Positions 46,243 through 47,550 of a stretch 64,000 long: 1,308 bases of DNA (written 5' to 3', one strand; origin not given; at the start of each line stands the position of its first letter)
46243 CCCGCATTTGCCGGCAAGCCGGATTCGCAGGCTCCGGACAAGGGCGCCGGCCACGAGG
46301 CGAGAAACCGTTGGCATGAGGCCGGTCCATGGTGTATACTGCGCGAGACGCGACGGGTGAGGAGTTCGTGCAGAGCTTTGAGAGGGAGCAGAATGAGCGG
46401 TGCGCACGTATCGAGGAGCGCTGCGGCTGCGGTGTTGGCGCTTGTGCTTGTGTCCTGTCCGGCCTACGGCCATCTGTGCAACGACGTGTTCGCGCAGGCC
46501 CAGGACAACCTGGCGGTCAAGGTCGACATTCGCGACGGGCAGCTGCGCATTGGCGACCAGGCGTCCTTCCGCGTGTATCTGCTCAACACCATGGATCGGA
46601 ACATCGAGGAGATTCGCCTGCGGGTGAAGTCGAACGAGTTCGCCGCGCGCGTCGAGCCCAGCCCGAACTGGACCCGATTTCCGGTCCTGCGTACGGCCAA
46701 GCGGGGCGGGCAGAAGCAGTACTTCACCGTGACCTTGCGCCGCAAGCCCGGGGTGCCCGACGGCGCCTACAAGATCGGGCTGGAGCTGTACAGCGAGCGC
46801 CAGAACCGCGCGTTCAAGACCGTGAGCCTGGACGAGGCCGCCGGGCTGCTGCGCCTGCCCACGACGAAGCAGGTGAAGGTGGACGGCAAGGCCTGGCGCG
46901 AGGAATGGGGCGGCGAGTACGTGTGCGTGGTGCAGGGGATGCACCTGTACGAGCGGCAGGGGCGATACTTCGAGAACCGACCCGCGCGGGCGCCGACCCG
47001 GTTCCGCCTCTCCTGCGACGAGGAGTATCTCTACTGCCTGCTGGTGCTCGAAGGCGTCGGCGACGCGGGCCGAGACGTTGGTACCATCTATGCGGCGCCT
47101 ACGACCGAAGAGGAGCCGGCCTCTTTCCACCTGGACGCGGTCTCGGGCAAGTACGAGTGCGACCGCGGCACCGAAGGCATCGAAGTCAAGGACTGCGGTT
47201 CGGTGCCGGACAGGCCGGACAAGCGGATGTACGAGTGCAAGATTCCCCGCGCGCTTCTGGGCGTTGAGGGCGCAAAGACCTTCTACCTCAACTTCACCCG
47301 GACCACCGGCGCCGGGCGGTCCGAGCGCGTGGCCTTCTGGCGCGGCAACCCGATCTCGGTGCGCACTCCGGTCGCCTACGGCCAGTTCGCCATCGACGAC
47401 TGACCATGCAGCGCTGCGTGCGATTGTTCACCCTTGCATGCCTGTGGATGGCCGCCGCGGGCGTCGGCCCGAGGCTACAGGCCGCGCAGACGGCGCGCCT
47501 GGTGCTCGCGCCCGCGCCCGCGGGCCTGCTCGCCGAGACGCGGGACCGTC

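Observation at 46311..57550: Ten-gene translationally coupled operon combining an ATP-driven double-cubane-type reductase pair, a WtpA-like oxyanion ABC importer, two NapH-like polyferredoxins and three exported proteins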

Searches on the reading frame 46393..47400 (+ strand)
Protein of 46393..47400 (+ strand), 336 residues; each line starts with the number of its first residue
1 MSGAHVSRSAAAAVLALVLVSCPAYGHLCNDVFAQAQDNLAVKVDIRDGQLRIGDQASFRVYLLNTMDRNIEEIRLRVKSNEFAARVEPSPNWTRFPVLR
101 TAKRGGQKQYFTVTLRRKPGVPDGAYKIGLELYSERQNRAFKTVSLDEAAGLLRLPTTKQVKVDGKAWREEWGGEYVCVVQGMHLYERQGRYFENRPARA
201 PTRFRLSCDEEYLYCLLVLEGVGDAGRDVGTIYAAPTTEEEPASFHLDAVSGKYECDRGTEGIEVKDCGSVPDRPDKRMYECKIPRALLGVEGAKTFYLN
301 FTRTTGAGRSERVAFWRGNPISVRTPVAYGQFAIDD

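Call 5: search_protein_families(library=pfam, proteins=[window:46393-47400:+], max_evalue=0.01)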
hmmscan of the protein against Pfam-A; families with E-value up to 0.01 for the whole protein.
window:46393-47400:+ (336 aa): 0 families

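Call 6: search_protein_families(library=ncbifam, proteins=[window:46393-47400:+], max_evalue=0.01)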
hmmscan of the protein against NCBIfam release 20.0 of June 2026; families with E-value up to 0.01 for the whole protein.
window:46393-47400:+ (336 aa): 0 families

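Call 33: find_homologous_proteins(query=window:46393-47400:+, max_evalue=0.001)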
Query window:46393-47400:+ (336 aa): 141 proteins with E <= 0.001 among 8000 candidates; the best 120 are listed.
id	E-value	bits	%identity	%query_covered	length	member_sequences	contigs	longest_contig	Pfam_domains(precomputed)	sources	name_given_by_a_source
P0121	7.3e-228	773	100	100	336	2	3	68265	-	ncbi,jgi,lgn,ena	-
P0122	1.1e-112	395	57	96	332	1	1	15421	-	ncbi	ncbi:MAG: hypothetical protein V1918_09540 [Planctomycetota bacterium]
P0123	2.0e-107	377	57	93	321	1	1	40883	-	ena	-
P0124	8.5e-107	375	54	96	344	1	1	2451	-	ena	-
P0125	1.1e-103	365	53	96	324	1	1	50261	-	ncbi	ncbi:MAG: hypothetical protein V2A58_09515 [Planctomycetota bacterium]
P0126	1.5e-102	361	53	98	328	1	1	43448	-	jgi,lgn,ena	-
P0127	4.6e-101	356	52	97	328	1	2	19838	-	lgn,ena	-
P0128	3.8e-100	353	51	97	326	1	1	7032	-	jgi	-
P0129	5.4e-97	343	51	97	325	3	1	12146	-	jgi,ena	-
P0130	6.9e-97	343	52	92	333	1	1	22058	-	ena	-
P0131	1.0e-96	342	50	96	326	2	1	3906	-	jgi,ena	-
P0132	3.8e-96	340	52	95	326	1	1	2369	-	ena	-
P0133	6.8e-96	339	51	96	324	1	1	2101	-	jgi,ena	-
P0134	2.7e-95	337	51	93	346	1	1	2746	-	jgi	jgi:hypothetical protein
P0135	4.0e-95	337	50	97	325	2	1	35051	-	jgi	-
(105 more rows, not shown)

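Call 41: predict_structure(alignment_id=A2)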
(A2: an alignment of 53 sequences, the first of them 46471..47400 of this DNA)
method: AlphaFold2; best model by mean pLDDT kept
length: 310 residues; sequences in the alignment: 53
mean_pLDDT: 91.5   pTM: 0.89
mean pLDDT of the five models: 91.5, 91.2, 90.6, 89.7, 89.4
residues with pLDDT >= 90: 238; 70-90: 61; 50-70: 11; < 50: 0
segments of 3 or more residues with pLDDT < 50: none
pLDDT, mean of each block of 10 residues (from residue 1): 63 83 77 94 93 97 87 91 95 95 95 93 92 90 83 91 90 94 96 86 97 97 96 98 91 97 97 97 92 95 93
secondary structure, 60 per line:
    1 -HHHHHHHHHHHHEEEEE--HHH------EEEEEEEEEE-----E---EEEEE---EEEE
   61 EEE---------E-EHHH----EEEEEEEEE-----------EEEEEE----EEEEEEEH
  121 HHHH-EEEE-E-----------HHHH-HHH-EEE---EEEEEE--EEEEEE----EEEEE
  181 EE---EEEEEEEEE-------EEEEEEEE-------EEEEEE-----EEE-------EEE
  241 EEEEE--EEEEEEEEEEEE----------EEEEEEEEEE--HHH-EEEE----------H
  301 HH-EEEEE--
elements in order: H2-13 E14-18 E30-39 E49-53 E57-63 E83-91 E103-108 E113-119 H120-124 E126-129 H143-146 E152-154 E158-163 E166-171 E176-182 E186-194 E202-209 E217-222 E228-230 E238-245 E248-259 E270-279 E286-289 E304-308

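Call 44: fold_search(model_id=the predicted structure, library=pdb)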
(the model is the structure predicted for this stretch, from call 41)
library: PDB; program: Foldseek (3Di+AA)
matches with E <= 10: 1291; with E <= 0.001: 2
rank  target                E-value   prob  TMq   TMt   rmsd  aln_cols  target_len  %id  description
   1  7nwo                  4.8e-07  1.00  0.44  0.68   3.5       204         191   14  A carbohydrate binding module family 9 (CBM9) from Caldicellulosiruptor kristjanssonii in complex with glucose (released 2021-07-07)
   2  1i82_A                6.1e-06  1.00  0.45  0.70   4.3       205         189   13  FAMILY 9 CARBOHYDRATE-BINDING MODULE FROM THERMOTOGA MARITIMA XYLANASE 10A WITH CELLOBIOSE (released 2001-06-13)
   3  1qtp                  1.3e-03  0.96  0.23  0.28  13.6       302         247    6  CRYSTAL STRUCTURE OF THE AP-2 CLATHRIN ADAPTOR ALPHA-APPENDAGE (released 1999-07-12)
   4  1b9k                  1.5e-03  0.99  0.24  0.30  11.4       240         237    6  ALPHA-ADAPTIN APPENDAGE DOMAIN, FROM CLATHRIN ADAPTOR AP2 (released 1999-07-06)
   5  4n2n                  1.8e-03  0.54  0.18  0.10  19.9       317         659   10  Crystal structure of Protein Arginine Deiminase 2 (E354A, 10 mM Ca2+) (released 2015-02-04)
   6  2bzd_C                2.1e-03  0.94  0.25  0.14  19.3       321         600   11  Galactose recognition by the carbohydrate-binding module of a bacterial sialidase. (released 2005-08-19)
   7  9au7_C                2.5e-03  0.69  0.21  0.22  19.1       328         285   11  Human Retriever VPS35L/VPS29/VPS26C complex bound to SNX17 peptide (Composite Map) (released 2024-10-30)
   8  6mph_Q                2.9e-03  1.00  0.26  0.54   5.0       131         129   13  Cryo-EM structure at 3.8 A resolution of HIV-1 fusion peptide-directed antibody, DF1W-a.01, elicited by vaccination of (released 2019-07-24)
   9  4n2b                  4.0e-03  0.41  0.17  0.10  19.6       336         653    7  Crystal structure of Protein Arginine Deiminase 2 (10 mM Ca2+) (released 2015-02-04)
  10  7ohi_A                4.2e-03  0.90  0.23  0.28  14.4       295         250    6  FCHO1-peptide-AP2 alpha ear complex (released 2022-06-01)
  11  6hjp_H                4.6e-03  0.63  0.18  0.23  18.5       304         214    7  Structure of Influenza Hemagglutinin ectodomain (A/duck/Alberta/35/76) in complex with FISW84 Fab Fragment (released 2018-09-26)
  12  5n40                  4.9e-03  0.77  0.21  0.19  19.9       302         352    6  Structure of Yersinia pseudotuberculosis adhesin InvE (released 2017-04-12)
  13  7b04_C                5.4e-03  1.00  0.37  0.39   6.2       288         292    9  Structure of Nitrite oxidoreductase (Nxr) from the anammox bacterium Kuenenia stuttgartiensis. (released 2021-07-14)
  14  9pue_A                5.4e-03  0.96  0.24  0.30  13.4       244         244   10  Structure of Alpha Appendage of AP2 bound to the FxDxF motif derived of CCDC32 (released 2026-04-08)
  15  4nen_A                5.4e-03  0.69  0.24  0.08  24.8       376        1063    9  An internal ligand-bound, metastable state of a leukocyte integrin, aXb2 (released 2014-01-15)
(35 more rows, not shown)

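Call 47: find_encoding_contigs(protein=P0121, flank=200, max_places=3)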
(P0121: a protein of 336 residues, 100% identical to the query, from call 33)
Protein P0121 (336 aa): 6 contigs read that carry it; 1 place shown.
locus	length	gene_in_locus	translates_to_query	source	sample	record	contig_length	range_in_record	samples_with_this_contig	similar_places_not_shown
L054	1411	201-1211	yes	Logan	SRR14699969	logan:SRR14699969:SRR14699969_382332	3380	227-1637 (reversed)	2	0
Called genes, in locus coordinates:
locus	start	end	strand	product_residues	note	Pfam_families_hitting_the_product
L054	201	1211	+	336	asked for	-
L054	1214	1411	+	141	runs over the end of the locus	?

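Call 52: search_protein_representatives(alignment_id=A2)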
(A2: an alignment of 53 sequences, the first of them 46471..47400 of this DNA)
Query: 53 sequences, 324 profile positions. Proteins with E-value up to 0.001 (for the whole library): 192; up to 1e-10: 112; up to 1e-30: 61. The best 150 are listed.
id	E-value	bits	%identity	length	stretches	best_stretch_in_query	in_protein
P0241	1.6e-134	464.6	-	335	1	2-323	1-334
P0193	2.9e-125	434.2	-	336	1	2-323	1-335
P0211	7.1e-125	432.9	-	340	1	2-322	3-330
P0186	1.6e-123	428.4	-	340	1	3-323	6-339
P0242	3.4e-123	427.4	-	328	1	5-323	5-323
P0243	6.2e-122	423.2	-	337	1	3-321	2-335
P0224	6.4e-119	413.3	-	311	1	4-323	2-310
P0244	4.2e-118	410.6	-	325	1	3-323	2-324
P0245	5.2e-117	407.0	-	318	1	7-321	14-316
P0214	5.4e-116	403.7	-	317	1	3-323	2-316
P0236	8.6e-116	403.0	-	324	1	4-322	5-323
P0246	9.9e-116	402.8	-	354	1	5-323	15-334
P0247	2.0e-113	395.3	-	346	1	2-323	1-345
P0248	1.8e-111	388.8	-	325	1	5-322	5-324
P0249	1.4e-109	382.6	-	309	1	3-322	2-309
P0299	4.2e-25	105.0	-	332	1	5-312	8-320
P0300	4.7e-25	104.8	-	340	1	4-321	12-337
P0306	7.6e-21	91.0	-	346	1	5-322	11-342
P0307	8.9e-21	90.8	-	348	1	1-305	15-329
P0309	2.3e-20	89.4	-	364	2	6-217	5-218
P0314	4.0e-19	85.4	-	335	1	5-322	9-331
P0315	4.5e-19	85.2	-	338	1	5-322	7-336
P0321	8.9e-18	80.9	-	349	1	4-322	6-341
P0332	1.9e-14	70.0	-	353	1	5-310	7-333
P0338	4.4e-13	65.5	-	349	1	6-313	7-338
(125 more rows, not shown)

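Call 54: find_encoding_contigs(protein=P0306, flank=10000, max_places=2)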
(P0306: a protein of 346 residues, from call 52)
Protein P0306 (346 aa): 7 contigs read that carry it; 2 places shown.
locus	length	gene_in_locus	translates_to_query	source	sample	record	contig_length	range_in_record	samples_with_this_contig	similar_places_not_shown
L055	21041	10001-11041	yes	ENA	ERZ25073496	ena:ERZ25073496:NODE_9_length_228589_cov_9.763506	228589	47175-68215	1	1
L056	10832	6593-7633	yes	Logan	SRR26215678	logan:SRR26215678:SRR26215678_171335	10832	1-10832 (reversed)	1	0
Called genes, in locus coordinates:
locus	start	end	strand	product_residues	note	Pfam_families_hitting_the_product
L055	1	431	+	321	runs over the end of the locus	PF01636:APH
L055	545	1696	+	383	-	PF00696:AA_kinase, PF01472:PUA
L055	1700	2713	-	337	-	PF18152:DAHP_snth_FXD, PF00793:DAHP_synth_1, PF03102:NeuB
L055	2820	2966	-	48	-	-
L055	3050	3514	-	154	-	PF01288:HPPK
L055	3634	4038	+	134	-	PF01597:GCV_H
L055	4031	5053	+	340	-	PF01118:Semialdhyde_dh, PF02774:Semialdhyde_dhC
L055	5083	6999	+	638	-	PF02449:Glyco_hydro_42 (weak)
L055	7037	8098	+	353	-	PF03747:ADP_ribosyl_GH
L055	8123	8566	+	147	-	PF03479:PCC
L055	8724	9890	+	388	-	PF07690:MFS_1, PF13347:MFS_2, PF07690:MFS_1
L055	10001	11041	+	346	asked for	-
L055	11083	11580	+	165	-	-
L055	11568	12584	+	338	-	PF12801:Fer4_5, PF00037:Fer4 (faint), PF12801:Fer4_5 (weak), PF13237:Fer4_10, PF12838:Fer4_7 (weak), PF13187:Fer4_9 (weak)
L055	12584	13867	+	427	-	PF06050:HGD-D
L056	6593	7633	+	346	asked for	-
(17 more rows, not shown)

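Call 55: find_encoding_contigs(protein=P0315, flank=10000, max_places=2)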
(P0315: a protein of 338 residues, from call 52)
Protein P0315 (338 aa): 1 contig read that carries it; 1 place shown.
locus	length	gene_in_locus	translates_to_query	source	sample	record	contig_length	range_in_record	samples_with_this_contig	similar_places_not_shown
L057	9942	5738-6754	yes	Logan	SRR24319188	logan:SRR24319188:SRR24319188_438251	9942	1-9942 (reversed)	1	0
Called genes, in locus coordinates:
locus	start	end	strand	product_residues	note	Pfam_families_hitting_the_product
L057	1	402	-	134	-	?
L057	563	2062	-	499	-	-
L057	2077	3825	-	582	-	PF00587:tRNA-synt_2b, PF04073:tRNA_edit, PF03129:HGTP_anticodon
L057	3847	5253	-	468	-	-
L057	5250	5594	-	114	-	PF01906:YbjQ_1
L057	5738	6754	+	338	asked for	-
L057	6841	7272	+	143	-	-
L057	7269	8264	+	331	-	PF12801:Fer4_5, PF13237:Fer4_10, PF12838:Fer4_7, PF13187:Fer4_9 (weak)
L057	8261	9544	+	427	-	PF06050:HGD-D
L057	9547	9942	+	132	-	?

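Call 58: find_related_loci(query=A3, collection=metagenome_contigs, flank=10000)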
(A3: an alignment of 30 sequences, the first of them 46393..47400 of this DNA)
Query A3 (336 aa) in metagenome_contigs; peptide patterns used: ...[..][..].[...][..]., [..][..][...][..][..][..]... (x = any residue, [..] = any of these).
166 stretches matched a pattern; 92 encode a relative of the query (tblastn E <= 1e-3); the best 80 are kept; 79 distinct loci.
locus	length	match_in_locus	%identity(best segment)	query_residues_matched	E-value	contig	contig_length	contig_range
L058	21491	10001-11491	53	5-334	1e-107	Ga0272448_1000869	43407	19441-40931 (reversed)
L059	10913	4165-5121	51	9-334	1e-104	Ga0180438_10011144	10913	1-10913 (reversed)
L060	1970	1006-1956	51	14-334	1e-108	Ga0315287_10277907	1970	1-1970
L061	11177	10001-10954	51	9-334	2e-102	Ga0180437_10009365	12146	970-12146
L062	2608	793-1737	50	15-332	1e-104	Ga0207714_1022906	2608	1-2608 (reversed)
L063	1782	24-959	50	24-334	2e-104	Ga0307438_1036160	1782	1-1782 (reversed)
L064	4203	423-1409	48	2-334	3e-99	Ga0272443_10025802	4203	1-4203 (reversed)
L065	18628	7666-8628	51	8-334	1e-98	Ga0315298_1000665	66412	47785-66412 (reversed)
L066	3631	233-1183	50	12-334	2e-99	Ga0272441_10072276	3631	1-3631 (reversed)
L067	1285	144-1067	52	24-334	3e-106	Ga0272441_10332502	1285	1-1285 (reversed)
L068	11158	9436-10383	49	15-335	1e-97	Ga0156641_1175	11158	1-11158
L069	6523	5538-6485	49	14-335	2e-97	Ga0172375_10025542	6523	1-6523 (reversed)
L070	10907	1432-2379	49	14-335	2e-97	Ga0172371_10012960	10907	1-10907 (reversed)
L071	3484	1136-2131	46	11-332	1e-98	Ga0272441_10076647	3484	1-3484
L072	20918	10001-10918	50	23-332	8e-97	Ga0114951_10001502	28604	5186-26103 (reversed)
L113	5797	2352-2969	30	2-214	2e-18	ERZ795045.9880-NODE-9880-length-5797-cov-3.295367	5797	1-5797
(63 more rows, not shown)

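Call 74: list_cluster_members(proteins=[P0299, P0300, P0306, P0307, P0309, P0314, P0315, P0321, P0332, P0338])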
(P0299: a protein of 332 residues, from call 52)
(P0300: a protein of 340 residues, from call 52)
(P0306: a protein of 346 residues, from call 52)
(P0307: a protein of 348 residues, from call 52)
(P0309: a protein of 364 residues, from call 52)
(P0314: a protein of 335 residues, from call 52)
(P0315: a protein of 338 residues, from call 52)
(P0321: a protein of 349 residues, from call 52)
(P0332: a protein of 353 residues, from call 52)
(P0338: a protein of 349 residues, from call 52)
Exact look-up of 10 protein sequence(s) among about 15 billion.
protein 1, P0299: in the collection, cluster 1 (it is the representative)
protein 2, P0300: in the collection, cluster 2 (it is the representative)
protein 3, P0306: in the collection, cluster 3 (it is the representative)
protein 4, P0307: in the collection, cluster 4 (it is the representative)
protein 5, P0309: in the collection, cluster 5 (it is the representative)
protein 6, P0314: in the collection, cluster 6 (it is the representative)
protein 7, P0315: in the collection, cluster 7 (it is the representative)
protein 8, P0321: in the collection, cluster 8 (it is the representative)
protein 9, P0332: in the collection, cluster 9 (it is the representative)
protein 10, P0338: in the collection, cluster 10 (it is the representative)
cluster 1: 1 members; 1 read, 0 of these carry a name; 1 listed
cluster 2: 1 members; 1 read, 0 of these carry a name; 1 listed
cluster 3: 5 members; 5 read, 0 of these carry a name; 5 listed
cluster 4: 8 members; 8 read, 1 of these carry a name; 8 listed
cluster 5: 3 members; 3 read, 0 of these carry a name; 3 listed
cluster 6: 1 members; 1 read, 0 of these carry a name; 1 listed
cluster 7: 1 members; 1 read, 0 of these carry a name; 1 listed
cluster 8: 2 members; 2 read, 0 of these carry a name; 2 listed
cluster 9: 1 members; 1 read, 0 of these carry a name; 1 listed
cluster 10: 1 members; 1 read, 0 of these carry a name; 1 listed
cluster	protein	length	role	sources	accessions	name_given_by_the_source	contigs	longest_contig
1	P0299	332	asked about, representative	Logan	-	-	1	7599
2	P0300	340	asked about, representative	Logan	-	-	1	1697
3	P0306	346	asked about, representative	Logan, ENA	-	-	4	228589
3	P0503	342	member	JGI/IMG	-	-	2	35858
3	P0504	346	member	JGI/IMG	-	-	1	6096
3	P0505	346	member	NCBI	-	-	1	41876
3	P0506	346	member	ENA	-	-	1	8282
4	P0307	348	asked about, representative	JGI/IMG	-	hypothetical protein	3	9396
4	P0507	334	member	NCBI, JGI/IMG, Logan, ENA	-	-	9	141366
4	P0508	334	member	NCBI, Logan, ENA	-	-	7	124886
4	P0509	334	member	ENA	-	-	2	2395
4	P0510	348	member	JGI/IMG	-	-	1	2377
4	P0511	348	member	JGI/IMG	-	-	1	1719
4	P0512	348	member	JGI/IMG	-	-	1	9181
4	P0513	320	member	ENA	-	-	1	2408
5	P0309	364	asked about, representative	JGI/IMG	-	-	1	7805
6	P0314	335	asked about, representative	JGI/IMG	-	-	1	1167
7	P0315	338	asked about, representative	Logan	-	-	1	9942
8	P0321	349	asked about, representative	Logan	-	-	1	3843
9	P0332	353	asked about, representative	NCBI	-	-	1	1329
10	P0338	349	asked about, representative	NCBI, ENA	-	-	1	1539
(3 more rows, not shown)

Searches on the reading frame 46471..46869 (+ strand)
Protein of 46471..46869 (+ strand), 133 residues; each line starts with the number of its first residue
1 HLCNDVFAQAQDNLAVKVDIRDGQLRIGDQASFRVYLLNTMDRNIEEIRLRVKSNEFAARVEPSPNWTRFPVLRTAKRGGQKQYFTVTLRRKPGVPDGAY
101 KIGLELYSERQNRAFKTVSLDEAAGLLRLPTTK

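Call 80: predict_structure(alignment_id=A5)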
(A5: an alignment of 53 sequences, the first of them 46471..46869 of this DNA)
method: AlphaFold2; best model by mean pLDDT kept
length: 133 residues; sequences in the alignment: 53
mean_pLDDT: 79.9   pTM: 0.73
mean pLDDT of the five models: 79.9, 78.5, 75.5, 75.2, 74.7
residues with pLDDT >= 90: 70; 70-90: 33; 50-70: 11; < 50: 19
segments of 3 or more residues with pLDDT < 50: 1-10, 125-133
pLDDT, mean of each block of 10 residues (from residue 1): 38 73 73 91 93 94 94 93 95 90 90 79 46 44
secondary structure, 60 per line:
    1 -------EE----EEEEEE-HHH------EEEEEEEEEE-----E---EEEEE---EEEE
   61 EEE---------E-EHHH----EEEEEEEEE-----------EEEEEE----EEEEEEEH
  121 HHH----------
elements in order: E14-19 E30-39 E49-53 E57-63 E83-91 E103-108 E113-119 H120-123

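Call 82: fold_search(model_id=the predicted structure, library=pdb)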
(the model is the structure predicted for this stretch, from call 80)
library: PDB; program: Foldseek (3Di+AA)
matches with E <= 10: 1618; with E <= 0.001: 1
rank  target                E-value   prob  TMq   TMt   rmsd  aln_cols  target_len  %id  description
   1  2dwy_C                6.9e-04  1.00  0.58  0.58   4.9       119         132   14  Crystal Structure Analysis of GGA1-GAE (released 2007-04-17)
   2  2dwx_C                1.2e-03  1.00  0.54  0.56   5.5       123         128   13  Co-crystal Structure Analysis of GGA1-GAE with the WNSF motif (released 2007-04-17)
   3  1gyw_A                1.3e-03  1.00  0.58  0.61   4.9       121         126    8  Gamma-adaptin appendage domain from clathrin adaptor AP1 A753D mutant (released 2002-08-22)
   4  1iu1_A                1.5e-03  1.00  0.54  0.59   4.9       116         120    7  Crystal structure of human gamma1-adaptin ear domain (released 2002-07-10)
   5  1iu1_B                1.5e-03  1.00  0.55  0.58   5.2       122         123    6  Crystal structure of human gamma1-adaptin ear domain (released 2002-07-10)
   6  1gyw_B                1.6e-03  1.00  0.56  0.57   5.2       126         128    8  Gamma-adaptin appendage domain from clathrin adaptor AP1 A753D mutant (released 2002-08-22)
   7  2r39                  1.7e-03  1.00  0.53  0.63   3.5       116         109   16  Crystal structure of FixG-related protein from Vibrio parahaemolyticus (released 2007-09-11)
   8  1wcq_C                1.7e-03  1.00  0.51  0.13   4.6       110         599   17  Mutagenesis of the Nucleophilic Tyrosine in a Bacterial Sialidase to Phenylalanine. (released 2005-10-12)
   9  1gyu                  1.9e-03  1.00  0.58  0.64   4.8       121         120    8  Gamma-adaptin appendage domain from clathrin adaptor AP1 (released 2002-08-22)
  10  1om9_A                2.0e-03  1.00  0.57  0.53   5.1       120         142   13  Structure of the GGA1-appendage in complex with the p56 binding peptide (released 2003-07-29)
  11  1na8_A                2.3e-03  1.00  0.53  0.48   5.4       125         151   10  Crystal structure of ADP-ribosylation factor binding protein GGA1 (released 2003-07-29)
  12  2ber                  2.6e-03  1.00  0.52  0.14   4.1       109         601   18  Y370G Active Site Mutant of the Sialidase from Micromonospora viridifaciens in complex with beta-Neu5Ac (sialic acid). (released 2005-04-04)
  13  2dwy_B                3.0e-03  1.00  0.56  0.59   4.9       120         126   13  Crystal Structure Analysis of GGA1-GAE (released 2007-04-17)
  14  1b9k                  3.0e-03  1.00  0.42  0.26   5.4       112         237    7  ALPHA-ADAPTIN APPENDAGE DOMAIN, FROM CLATHRIN ADAPTOR AP2 (released 1999-07-06)
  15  2ymt_A                3.3e-03  1.00  0.54  0.58   5.1       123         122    8  gamma 2 adaptin EAR domain crystal structure with phage peptide GEEWGPWV (released 2013-07-10)
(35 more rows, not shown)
